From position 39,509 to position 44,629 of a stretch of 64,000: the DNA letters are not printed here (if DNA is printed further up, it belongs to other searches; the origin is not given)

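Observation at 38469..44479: BshA-like GT4 glycosyltransferase immediately upstream of a third giant membrane plus TPR protein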

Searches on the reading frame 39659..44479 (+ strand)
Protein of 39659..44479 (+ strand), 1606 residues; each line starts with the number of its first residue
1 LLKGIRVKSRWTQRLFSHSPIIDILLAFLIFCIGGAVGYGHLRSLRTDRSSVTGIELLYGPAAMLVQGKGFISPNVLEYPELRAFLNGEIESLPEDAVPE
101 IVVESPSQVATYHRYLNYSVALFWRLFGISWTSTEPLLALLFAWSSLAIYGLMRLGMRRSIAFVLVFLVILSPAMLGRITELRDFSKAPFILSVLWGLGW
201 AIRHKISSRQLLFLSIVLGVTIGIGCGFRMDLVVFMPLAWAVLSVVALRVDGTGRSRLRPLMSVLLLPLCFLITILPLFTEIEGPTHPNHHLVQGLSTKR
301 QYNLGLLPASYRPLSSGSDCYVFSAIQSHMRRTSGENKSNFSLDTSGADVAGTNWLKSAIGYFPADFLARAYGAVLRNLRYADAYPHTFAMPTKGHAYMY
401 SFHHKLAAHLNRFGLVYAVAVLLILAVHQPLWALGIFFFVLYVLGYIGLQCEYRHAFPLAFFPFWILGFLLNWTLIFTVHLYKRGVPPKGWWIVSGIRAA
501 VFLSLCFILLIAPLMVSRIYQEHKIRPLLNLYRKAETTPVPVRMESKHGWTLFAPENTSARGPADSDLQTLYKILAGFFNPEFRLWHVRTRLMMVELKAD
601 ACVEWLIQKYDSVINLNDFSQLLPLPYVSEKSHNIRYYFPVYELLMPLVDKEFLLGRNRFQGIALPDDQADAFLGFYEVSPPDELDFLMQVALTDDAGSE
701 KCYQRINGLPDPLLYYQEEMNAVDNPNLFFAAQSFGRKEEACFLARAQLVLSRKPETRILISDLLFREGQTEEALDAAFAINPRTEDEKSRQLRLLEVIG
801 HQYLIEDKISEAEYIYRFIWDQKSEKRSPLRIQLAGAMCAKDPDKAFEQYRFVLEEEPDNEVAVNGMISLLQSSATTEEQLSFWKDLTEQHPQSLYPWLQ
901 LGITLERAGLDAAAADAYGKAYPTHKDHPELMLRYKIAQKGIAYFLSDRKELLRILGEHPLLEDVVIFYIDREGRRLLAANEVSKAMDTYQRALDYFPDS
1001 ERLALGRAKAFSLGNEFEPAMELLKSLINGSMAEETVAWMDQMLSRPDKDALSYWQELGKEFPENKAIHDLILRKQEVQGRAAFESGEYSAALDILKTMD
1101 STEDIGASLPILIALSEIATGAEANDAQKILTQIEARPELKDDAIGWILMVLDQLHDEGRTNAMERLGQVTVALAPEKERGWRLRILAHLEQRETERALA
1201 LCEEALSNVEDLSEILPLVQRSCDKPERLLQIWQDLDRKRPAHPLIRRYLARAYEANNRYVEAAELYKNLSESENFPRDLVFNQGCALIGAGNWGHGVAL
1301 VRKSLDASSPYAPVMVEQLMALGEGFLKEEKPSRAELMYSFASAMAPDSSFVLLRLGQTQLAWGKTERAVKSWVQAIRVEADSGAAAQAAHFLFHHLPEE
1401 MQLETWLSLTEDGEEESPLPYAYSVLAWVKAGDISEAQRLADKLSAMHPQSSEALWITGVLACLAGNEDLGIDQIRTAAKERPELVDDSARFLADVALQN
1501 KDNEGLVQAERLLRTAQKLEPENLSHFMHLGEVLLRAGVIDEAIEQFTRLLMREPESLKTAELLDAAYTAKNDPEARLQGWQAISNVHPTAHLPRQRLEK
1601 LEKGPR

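Call 6: search_protein_families(library=pfam, proteins=[window:39659-44479:+], max_evalue=0.01)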
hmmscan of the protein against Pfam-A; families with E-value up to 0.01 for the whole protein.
window:39659-44479:+ (1606 aa): 15 families
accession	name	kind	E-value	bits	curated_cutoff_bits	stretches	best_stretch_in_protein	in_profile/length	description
PF13432.12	TPR_16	-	1.8e-21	76.7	32.7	2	1429-1483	8-62/65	Tetratricopeptide repeat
PF14559.12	TPR_19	-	9.3e-20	71.2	25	1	977-1027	1-51/68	Tetratricopeptide repeat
PF13428.12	TPR_14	-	5.6e-17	61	23.5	0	898-935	4-41/44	Tetratricopeptide repeat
PF07719.23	TPR_2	-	3.8e-10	39.5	27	0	1248-1269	5-26/34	Tetratricopeptide repeat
PF23914.1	TPR_CcmH_CycH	-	1.9e-09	38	42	1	1449-1554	47-151/158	Cytochrome c-type biogenesis protein H TPR domain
PF13174.12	TPR_6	-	5.1e-08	33.5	26.3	0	979-1000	12-33/33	Tetratricopeptide repeat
PF12895.13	ANAPC3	-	2.4e-06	28.2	27.2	0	1509-1564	12-62/82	Anaphase-promoting complex, cyclosome, subunit 3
PF13431.12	TPR_17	-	9.8e-06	25.9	24.4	0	1344-1370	7-33/34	Tetratricopeptide repeat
PF00515.34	TPR_1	-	1.2e-05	25.3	27.8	0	1352-1379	3-30/34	Tetratricopeptide repeat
PF25060.1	ARM_TT21_2nd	-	0.00017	21.6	27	0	743-856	45-154/270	Tetratricopeptide repeat protein 21 second ARM domain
PF24575.1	TPR_Slam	-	0.00019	22.3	35.2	0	1219-1272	24-75/104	Surface lipoprotein assembly modifier, N-terminal TPR repeats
PF13424.12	TPR_12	-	0.00027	21.5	30.1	0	1227-1268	27-69/77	Tetratricopeptide repeat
PF25064.1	ARM_TT21_5th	-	0.00096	19.9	27.8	0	841-892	15-66/117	TT21 fifth ARM repeats domain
PF13176.12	TPR_7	-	0.0015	18.9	27.9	0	1250-1270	5-25/36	Tetratricopeptide repeat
PF13414.12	TPR_11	-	0.0018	18.4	26.8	0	974-1011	1-38/42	TPR repeat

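Call 7: search_protein_families(library=ncbifam, proteins=[window:39659-44479:+], max_evalue=0.01)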
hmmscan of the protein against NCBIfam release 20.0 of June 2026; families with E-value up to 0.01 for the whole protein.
window:39659-44479:+ (1606 aa): 16 families
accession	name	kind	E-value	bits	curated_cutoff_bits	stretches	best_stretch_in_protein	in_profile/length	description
TIGR02917.1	PEP_TPR_lipo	equivalog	7.1e-33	113.5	312.2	4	773-1134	445-796/899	XrtA/PEP-CTERM system TPR-repeat protein PrsT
NF040959.1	MamA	equivalog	7.4e-19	68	200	2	1428-1576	47-191/204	magnetosome protein MamA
NF052415.1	T3SS_chap_SctY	equivalog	2.1e-13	50.7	70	0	1172-1209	33-70/106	type III secretion apparatus assembly chaperone SctY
TIGR02552.1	LcrH_SycD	equivalog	1.5e-08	34.5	104.8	0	1319-1384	55-120/136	SycD/LcrH family type III secretion system chaperone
NF033920.0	C39_PA2778_fam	equivalog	1.9e-08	34.1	150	0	869-932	164-227/255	PA2778 family cysteine peptidase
NF008520.0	PRK11447.1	equivalog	4e-07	28.2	858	0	1322-1388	357-423/1157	cellulose synthase complex outer membrane protein BcsC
NF047507.1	TPR_BatC_Lepto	exception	4.3e-06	26.4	175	0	1253-1349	34-129/214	TPR repeat-containing protein BatC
NF053607.1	CHU_0125_OmpA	equivalog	6.6e-05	21.6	620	0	975-1038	27-90/639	CHU_0125 family OmpA-like outer membrane integrity protein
NF052400.1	M48_BAM_BepA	equivalog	6.7e-05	21.8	570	0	1493-1578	347-429/483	beta-barrel assembly-enhancing protease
TIGR02521.1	type_IV_pilW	equivalog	0.00011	21.9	154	0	1459-1559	106-207/234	type IV pilus biogenesis/stability protein PilW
NF008755.0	PRK11788.1-3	equivalog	0.00064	19.2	430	1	1484-1590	174-281/388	lipopolysaccharide assembly protein LapB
NF033758.1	gliding_GltE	equivalog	0.0011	18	225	1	1450-1570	84-200/411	adventurous gliding motility TPR repeat lipoprotein GltE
NF008756.0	PRK11788.1-4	equivalog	0.0018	17.4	474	0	1489-1573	179-264/389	lipopolysaccharide assembly protein LapB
NF008753.0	PRK11788.1-1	equivalog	0.0023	17.1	395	0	1488-1575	178-266/389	lipopolysaccharide assembly protein LapB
TIGR03939.1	PGA_TPR_OMP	equivalog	0.0024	16.2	366.65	0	1431-1598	32-195/800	poly-beta-1,6 N-acetyl-D-glucosamine export porin PgaA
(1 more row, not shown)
